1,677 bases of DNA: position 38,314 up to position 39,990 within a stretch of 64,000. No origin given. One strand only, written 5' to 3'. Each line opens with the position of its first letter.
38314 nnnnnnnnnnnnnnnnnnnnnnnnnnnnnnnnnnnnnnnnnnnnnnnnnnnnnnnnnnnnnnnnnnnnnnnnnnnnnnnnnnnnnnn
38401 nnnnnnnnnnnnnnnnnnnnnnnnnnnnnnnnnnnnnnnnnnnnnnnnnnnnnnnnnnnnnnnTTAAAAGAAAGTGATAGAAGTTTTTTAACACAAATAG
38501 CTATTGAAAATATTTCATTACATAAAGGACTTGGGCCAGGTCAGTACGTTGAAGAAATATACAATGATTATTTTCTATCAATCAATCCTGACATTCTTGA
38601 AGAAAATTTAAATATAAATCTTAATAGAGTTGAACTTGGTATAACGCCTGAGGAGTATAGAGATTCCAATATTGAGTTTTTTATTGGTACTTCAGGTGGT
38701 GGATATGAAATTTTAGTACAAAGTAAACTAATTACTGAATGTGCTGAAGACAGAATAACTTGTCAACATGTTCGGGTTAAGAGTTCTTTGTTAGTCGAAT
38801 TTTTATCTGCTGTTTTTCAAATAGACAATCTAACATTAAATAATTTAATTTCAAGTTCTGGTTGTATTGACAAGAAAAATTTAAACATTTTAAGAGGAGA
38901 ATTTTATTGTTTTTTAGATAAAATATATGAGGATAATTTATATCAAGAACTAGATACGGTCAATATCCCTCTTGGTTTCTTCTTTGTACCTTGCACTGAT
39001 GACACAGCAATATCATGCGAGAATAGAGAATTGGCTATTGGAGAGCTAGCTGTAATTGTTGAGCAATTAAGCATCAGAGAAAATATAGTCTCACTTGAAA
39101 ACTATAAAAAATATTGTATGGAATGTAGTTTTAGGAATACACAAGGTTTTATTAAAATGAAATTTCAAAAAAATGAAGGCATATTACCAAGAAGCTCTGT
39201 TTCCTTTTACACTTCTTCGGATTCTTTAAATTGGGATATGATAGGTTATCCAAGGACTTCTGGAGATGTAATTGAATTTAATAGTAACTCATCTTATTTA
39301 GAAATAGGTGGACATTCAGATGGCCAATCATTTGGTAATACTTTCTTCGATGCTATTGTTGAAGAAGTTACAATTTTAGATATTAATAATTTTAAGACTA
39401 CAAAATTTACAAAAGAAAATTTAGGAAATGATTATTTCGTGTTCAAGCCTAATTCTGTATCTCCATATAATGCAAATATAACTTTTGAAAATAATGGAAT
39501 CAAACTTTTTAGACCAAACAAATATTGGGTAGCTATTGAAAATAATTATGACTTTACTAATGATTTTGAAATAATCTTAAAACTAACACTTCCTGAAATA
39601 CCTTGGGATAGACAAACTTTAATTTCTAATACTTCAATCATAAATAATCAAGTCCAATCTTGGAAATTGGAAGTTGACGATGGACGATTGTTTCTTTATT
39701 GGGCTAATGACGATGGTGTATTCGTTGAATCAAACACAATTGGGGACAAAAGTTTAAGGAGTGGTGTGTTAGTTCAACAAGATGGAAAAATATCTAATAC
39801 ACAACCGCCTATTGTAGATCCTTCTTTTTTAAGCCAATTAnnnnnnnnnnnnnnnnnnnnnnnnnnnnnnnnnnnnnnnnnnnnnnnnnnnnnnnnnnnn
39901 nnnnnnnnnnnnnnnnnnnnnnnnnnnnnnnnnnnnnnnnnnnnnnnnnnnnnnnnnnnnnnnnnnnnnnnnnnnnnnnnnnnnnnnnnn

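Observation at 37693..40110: Wzy/WaaL-type membrane enzyme whose outer loop is expanded by a ~460-aa Cys-rich + LamG-like module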

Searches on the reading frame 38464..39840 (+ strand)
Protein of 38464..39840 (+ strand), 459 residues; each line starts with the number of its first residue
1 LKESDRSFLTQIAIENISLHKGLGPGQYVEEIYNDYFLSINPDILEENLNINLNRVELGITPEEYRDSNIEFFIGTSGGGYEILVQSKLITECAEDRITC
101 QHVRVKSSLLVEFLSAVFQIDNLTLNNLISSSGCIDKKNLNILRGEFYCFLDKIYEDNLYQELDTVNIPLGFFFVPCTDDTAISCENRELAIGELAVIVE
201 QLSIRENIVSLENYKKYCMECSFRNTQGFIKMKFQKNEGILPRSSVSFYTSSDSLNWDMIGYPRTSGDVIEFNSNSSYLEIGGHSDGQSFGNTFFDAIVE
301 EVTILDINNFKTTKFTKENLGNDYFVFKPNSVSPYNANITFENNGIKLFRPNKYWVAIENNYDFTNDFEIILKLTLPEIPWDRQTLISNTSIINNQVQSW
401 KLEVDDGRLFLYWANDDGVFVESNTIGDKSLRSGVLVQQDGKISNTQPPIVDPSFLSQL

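Call 35: search_protein_representatives(alignment_id=A2)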
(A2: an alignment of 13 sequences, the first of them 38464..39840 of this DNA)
Query: 13 sequences, 458 profile positions. Proteins with E-value up to 0.001 (for the whole library): 85; up to 1e-10: 49; up to 1e-30: 15. The best 85 are listed.
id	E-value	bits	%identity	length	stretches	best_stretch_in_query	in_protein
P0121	3.3e-220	748.4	-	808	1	1-458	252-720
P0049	3.0e-217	738.7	-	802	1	1-458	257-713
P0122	4.2e-143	494.2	-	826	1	1-458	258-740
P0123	1.1e-115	403.8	-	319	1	229-458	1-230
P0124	3.0e-107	376.0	-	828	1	1-458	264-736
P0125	9.5e-101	354.6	-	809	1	1-454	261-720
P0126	3.4e-99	349.5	-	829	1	1-458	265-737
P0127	3.6e-68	247.2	-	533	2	224-445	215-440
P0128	3.3e-66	240.7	-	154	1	320-458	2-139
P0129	7.5e-61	223.1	-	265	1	1-125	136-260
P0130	1.5e-59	218.8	-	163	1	183-314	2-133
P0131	3.0e-57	211.2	-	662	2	224-445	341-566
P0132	6.6e-56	206.8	-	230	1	1-120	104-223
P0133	5.5e-42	160.9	-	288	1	258-446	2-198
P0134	7.4e-34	134.1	-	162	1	1-128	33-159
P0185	4.2e-06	42.6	-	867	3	239-300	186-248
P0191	2.9e-05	39.9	-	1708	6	241-292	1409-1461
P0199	2.4e-04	36.8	-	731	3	226-286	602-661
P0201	4.3e-04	36.0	-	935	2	244-330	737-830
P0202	5.2e-04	35.7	-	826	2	246-413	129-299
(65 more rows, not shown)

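Call 36: search_protein_families(library=pfam, proteins=[P0185, P0191, P0199, P0201, P0202, P0131, P0122, P0124], max_evalue=0.01)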
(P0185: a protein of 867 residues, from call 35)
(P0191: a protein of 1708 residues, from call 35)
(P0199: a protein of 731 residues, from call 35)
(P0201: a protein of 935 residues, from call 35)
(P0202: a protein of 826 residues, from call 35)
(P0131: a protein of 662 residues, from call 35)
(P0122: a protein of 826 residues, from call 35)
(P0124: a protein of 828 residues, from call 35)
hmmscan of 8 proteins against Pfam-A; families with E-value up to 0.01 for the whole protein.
P0185 (867 aa): 0 families

P0191 (1708 aa): 2 families
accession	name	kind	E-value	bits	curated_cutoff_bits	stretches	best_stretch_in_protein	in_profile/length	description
PF02247.22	Como_LCP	-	0.00076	18.6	27.1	0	697-742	304-349/373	Large coat protein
PF00754.31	F5_F8_type_C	-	0.0082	16.7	28.2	0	1215-1237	67-88/127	F5/8 type C domain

P0199 (731 aa): 0 families

P0201 (935 aa): 1 family
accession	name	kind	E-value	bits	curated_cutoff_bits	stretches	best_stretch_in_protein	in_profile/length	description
PF02018.23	CBM_4_9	-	3.5e-14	53.8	25.9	1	452-581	2-130/136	Carbohydrate binding domain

P0202 (826 aa): 0 families

P0131 (662 aa): 1 family
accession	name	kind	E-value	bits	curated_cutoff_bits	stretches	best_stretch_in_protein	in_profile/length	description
PF04932.20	Wzy_C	-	8e-07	29.4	31.7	2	208-279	2-73/149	O-Antigen ligase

P0122 (826 aa): 1 family
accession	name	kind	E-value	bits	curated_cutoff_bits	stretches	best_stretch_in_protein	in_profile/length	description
PF04932.20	Wzy_C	-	0.00088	19.5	31.7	1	196-256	2-64/149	O-Antigen ligase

P0124 (828 aa): 1 family
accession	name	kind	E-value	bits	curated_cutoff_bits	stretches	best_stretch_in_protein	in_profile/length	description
PF04932.20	Wzy_C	-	0.0024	18.1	31.7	1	202-259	2-60/149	O-Antigen ligase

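Call 37: predict_structure(alignment_id=A2)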
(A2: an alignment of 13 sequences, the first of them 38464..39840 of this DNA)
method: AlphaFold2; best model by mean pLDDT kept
length: 459 residues; sequences in the alignment: 13
mean_pLDDT: 74.6   pTM: 0.72
mean pLDDT of the five models: 74.6, 72.5, 72.2, 71.1, 51.2
residues with pLDDT >= 90: 77; 70-90: 227; 50-70: 89; < 50: 66
segments of 3 or more residues with pLDDT < 50: 1-7, 23-40, 51-61, 70-77, 287-292, 451-459
pLDDT, mean of each block of 10 residues (from residue 1): 44 53 45 44 56 44 55 51 84 66 86 90 89 85 90 78 69 67 71 85 85 81 85 84 84 91 79 81 61 74 93 93 83 76 81 77 90 90 83 72 87 81 71 79 75 42
secondary structure, 60 per line:
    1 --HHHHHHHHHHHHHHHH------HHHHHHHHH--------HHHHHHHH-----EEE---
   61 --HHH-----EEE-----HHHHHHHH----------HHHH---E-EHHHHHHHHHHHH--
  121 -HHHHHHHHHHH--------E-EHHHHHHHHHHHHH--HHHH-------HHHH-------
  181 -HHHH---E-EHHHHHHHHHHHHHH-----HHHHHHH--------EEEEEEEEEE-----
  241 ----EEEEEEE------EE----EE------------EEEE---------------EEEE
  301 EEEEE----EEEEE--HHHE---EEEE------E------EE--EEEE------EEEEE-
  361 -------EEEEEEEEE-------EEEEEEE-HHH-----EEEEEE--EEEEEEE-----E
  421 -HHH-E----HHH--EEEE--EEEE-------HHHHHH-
elements in order: H3-18 H25-33 H42-49 E55-57 E71-73 H79-86 H97-100 H107-118 H122-132 H144-156 H159-162 H170-173 H182-185 H192-205 H211-217 E226-235 E245-251 E278-281 E297-305 E310-314 E324-327 E345-348 E355-359 E368-376 E384-390 E400-405 E408-414 E436-439 E442-445 H453-458

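Call 40: fold_search(model_id=the predicted structure, library=pdb)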
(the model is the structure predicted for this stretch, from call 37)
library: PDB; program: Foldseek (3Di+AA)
matches with E <= 10: 654; with E <= 0.001: 0
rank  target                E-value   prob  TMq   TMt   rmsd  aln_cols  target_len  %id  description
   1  6ydx_A                2.2e-02  0.38  0.13  0.07  18.2       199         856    6  Insulin-regulated aminopeptidase complexed with a macrocyclic peptidic inhibitor (released 2020-07-22)
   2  5mj6_B                2.2e-02  0.35  0.12  0.07  18.5       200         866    6  Ligand-induced conformational change of Insulin-regulated aminopeptidase: insights on catalytic mechanism and active s (released 2017-04-05)
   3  4z7i_A                2.6e-02  0.38  0.13  0.08  18.4       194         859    5  Crystal structure of insulin regulated aminopeptidase in complex with ligand (released 2015-08-26)
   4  8cgw_A                2.9e-02  0.28  0.12  0.07  17.6       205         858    5  Insulin-regulated aminopeptidase (IRAP) in complex with an allosteric benzopyran-based inhibitor (released 2024-01-31)
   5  8h2i_bC               5.3e-02  0.09  0.09  0.09  17.6       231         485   11  Near-atomic structure of five-fold averaged PBCV-1 capsid (released 2022-11-16)
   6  5cu5_A                7.4e-02  0.30  0.13  0.07  15.3       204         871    4  Crystal structure of ERAP2 without catalytic Zn(II) atom (released 2015-09-23)
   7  5cu5_B                8.2e-02  0.28  0.12  0.07  15.4       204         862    4  Crystal structure of ERAP2 without catalytic Zn(II) atom (released 2015-09-23)
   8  7ljg_B                9.2e-02  0.23  0.14  0.23  10.9       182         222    8  Crystal Structure of Lectin from Dioclea altissima (released 2022-02-09)
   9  4pj6_A                9.2e-02  0.23  0.13  0.08  18.4       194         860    5  Crystal Structure of Human Insulin Regulated Aminopeptidase with Lysine in Active Site (released 2014-12-03)
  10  6u7g_B                1.2e-01  0.07  0.09  0.05  21.0       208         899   10  HCoV-229E RBD Class V in complex with human APN (released 2019-11-13)
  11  9cam_A                1.3e-01  0.06  0.09  0.05  20.5       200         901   10  Aminopeptidase N close state (released 2025-08-06)
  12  8jkt_B                1.7e-01  0.04  0.08  0.05  19.5       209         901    7  Crystal structure of feline aminopeptidase N ectodomain (released 2024-06-05)
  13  7ljg_A                1.8e-01  0.18  0.16  0.26  11.7       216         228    9  Crystal Structure of Lectin from Dioclea altissima (released 2022-02-09)
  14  6mgq_A                1.8e-01  0.16  0.13  0.07  18.2       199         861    4  ERAP1 in the open conformation bound to 10mer phosphinic inhibitor DG014 (released 2019-12-18)
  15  6ea4_A                1.8e-01  0.16  0.12  0.07  16.4       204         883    5  ERAP2 bound to Aryl Sulfonamide Uncompetitive Inhibitor (released 2019-12-18)
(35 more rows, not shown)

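Call 77: search_dna_similar(query=P0202, collection=phages, mode=protein, max_rows=12)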
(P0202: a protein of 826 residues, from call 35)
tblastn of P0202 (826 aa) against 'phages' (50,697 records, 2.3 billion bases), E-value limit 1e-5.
Records with a match: 26; places in all: 26; records where one place covers at least 80% of the query: 0.
Best place of each record, by identity: <60% 26.
By first word of the organism name: Streptomyces 19; Cellulophaga 3; Arthrobacter 2; Curtobacterium 1; Rhodococcus 1.
By host as written in the record: Streptomyces sanglieri UNT16F27A 8; Streptomyces viridochromogenes DSM40736 4; Arthrobacter globiformis NRRL B-2979 2; Streptomyces avermitilis 2; Streptomyces platensis MJ1A1 2; Streptomyces venezuelae ATCC 10712 2; Cellulophaga baltica #17 2; Curtobacterium flaccumfaciens NRRL B-729 SEA 1; and 3 more.
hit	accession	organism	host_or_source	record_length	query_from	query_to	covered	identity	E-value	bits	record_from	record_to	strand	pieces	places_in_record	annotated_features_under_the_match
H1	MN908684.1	Arthrobacter phage Shoya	Arthrobacter globiformis NRRL B-2979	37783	35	615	63%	40.9%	1e-27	319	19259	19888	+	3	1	25: hydrolase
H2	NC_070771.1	Arthrobacter phage Shoya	Arthrobacter globiformis NRRL B-2979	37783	35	615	63%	40.9%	1e-27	319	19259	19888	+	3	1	25: tail fiber protein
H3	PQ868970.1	Curtobacterium phage Teagster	Curtobacterium flaccumfaciens NRRL ...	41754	18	626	65%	35.7%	2e-17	257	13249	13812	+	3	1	16: minor tail protein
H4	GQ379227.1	Streptomyces phage phiSASD1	Streptomyces avermitilis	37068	14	628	69%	30.4%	3e-11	189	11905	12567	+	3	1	38: gp38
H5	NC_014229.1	Streptomyces phage phiSASD1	Streptomyces avermitilis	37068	14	628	69%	30.4%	3e-11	189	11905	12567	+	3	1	38: gp38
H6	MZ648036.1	Streptomyces phage Lizz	Streptomyces viridochromogenes DSM40736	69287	14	613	71%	28.6%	2e-11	201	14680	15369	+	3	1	24: minor tail protein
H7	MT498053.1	Streptomyces phage PHTowN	Streptomyces viridochromogenes DSM40736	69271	14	613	71%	28.6%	2e-11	201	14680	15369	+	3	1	24: minor tail protein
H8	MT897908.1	Streptomyces phage ShakeNBake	Streptomyces viridochromogenes DSM40736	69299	14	613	68%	28.9%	2e-11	201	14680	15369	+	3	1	24: minor tail protein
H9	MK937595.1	Streptomyces phage Dubu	Streptomyces platensis MJ1A1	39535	14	618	49%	29.5%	1e-8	126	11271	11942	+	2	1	16: hypothetical protein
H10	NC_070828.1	Streptomyces phage Dubu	Streptomyces platensis MJ1A1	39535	14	618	49%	29.5%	1e-8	126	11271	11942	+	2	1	16: hypothetical protein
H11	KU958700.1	Streptomyces phage Chymera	Streptomyces venezuelae ATCC 10712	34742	24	603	37%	33.3%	4e-10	134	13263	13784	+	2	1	hypothetical protein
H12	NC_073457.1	Streptomyces phage Chymera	Streptomyces venezuelae ATCC 10712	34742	24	603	37%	33.3%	4e-10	134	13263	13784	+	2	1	hypothetical protein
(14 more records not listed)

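Call 80: fold_search(model_id=the predicted structure, library=viral)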
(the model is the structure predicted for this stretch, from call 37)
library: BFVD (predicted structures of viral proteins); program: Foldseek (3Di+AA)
matches with E <= 10: 861; with E <= 0.001: 0
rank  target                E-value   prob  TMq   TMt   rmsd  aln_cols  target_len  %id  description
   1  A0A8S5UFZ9            8.2e-03  0.13  0.10  0.10  19.2       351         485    9  Baseplate wedge protein [Myoviridae sp. ctshb19]
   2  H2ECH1                2.3e-02  0.30  0.12  0.23  14.0       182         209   12  Uncharacterized protein [Megavirus courdo7]
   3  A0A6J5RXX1            2.4e-02  0.13  0.11  0.08  19.2       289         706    9  Baseplate protein J-like [uncultured Caudovirales phage]
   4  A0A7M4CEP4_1          3.2e-02  0.90  0.24  0.10   8.9       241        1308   11  LamG-like jellyroll fold domain-containing protein [Pyramimonas orientalis virus 01B]
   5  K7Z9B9                3.4e-02  0.33  0.12  0.29  12.9       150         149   13  Uncharacterized protein [Megavirus courdo11]
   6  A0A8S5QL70            3.6e-02  0.08  0.09  0.07  20.1       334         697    6  Uncharacterized protein [Siphoviridae sp. ctmdT21]
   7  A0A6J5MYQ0            4.0e-02  0.04  0.08  0.10  21.7       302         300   11  Uncharacterized protein [uncultured Caudovirales phage]
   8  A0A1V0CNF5            4.7e-02  0.08  0.07  0.07  22.5       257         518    8  (no name in the UniProt tables at hand)
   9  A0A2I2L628            4.9e-02  0.20  0.12  0.21  13.7       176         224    7  Uncharacterized protein [Orpheovirus IHUMI-LCC2]
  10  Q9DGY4                6.5e-02  0.12  0.11  0.19  15.6       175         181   12  Uncharacterized protein HVT077 [Meleagrid herpesvirus 1]
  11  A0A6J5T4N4            7.2e-02  0.11  0.09  0.18  15.6       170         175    9  Uncharacterized protein [uncultured Caudovirales phage]
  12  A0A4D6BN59            8.0e-02  0.08  0.09  0.14  14.3       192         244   10  (no name in the UniProt tables at hand)
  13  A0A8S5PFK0            8.0e-02  0.08  0.10  0.15  21.9       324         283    8  Uncharacterized protein [Siphoviridae sp. ctO0R2]
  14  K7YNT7                9.0e-02  0.23  0.14  0.21  15.1       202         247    7  EORF10 [Rat cytomegalovirus (isolate England)]
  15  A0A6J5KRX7            9.0e-02  0.07  0.08  0.07  14.4       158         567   11  Pectate lyase superfamily protein [uncultured Caudovirales phage]
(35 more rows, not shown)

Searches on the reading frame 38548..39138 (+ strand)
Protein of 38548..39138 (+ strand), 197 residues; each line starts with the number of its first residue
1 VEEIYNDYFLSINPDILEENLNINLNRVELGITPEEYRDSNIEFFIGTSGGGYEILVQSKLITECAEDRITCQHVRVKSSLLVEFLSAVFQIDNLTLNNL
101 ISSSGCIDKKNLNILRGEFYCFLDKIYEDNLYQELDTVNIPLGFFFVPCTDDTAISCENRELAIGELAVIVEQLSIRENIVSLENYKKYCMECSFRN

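Call 63: search_protein_families(library=pfam, alignment_id=A5, max_evalue=10)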
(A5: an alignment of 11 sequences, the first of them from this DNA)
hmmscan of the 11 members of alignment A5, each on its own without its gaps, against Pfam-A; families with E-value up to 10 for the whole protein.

A. member 1, seq(197 aa): 0 families

B. families by the number of members that match (of 11 scanned): 9 families
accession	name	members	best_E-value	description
PF09416.16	UPF1_Zn_bind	1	0.0022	RNA helicase (UPF2 interacting domain)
PF11439.13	T3SchapCesA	1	0.015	Type III secretion system filament chaperone CesA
PF10903.13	DUF2691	1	0.019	Protein of unknown function (DUF2691)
PF08553.16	VID27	1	0.042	VID27 C-terminal WD40-like domain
PF21194.3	TadZ-like_ARD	1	0.046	TadZ-like, receiver domain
PF02020.24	W2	1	0.084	eIF4-gamma/eIF5/eIF2-epsilon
PF23369.1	Vp25_capsid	1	0.1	Capsid protein Vp25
PF05717.18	TnpB_IS66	1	0.19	IS66 Orf2 like protein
PF17470.7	Gp45_2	1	0.41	Phage gene product 45.2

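Call 64: search_solved_structures(query=A5, max_evalue=10, show_alignments=3)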
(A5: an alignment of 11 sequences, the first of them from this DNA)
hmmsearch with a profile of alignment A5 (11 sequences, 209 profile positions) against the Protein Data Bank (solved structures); distinct sequences matched with E-value up to 10: 0.

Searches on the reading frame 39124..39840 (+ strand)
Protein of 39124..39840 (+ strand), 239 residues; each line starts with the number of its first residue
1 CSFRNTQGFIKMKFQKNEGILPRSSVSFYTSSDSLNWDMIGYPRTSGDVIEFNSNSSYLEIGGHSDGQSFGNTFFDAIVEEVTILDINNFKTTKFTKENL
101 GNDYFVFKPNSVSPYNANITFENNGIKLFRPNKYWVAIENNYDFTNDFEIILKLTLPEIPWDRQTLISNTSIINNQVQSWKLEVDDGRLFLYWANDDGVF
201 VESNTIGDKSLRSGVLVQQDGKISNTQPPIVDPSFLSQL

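Call 47: search_solved_structures(query=A3, max_evalue=10, show_alignments=2)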
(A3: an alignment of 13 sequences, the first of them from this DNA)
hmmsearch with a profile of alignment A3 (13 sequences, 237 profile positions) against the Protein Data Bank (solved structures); distinct sequences matched with E-value up to 10: 1.
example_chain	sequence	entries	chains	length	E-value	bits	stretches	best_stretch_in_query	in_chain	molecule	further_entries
2kl5_A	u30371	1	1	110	0.46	12.9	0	60-109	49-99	Uncharacterized protein yutD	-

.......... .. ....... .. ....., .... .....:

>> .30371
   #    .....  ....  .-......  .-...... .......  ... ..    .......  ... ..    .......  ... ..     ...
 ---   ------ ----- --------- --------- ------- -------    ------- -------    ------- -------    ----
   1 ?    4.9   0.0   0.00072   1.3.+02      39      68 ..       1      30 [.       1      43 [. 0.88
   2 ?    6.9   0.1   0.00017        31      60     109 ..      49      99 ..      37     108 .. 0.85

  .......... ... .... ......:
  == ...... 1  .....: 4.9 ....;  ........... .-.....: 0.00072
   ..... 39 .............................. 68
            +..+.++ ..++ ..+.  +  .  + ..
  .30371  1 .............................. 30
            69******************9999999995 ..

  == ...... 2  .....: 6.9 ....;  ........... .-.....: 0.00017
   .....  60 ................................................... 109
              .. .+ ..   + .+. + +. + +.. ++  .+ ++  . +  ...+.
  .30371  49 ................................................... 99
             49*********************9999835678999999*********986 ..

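Call 48: search_protein_families(library=pfam, alignment_id=A3, max_evalue=10)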
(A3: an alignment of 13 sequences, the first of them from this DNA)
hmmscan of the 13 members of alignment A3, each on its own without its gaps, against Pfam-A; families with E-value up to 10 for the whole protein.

A. member 1, seq(239 aa): 0 families

B. families by the number of members that match (of 13 scanned): 4 families
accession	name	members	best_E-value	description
PF03880.21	DbpA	1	0.013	DbpA RNA binding domain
PF13385.13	Laminin_G_3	1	0.027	Concanavalin A-like lectin/glucanases superfamily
PF19046.5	GM130_C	1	0.21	GM130 C-terminal binding motif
PF18348.7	SH3_16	1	0.26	Bacterial dipeptidyl-peptidase Sh3 domain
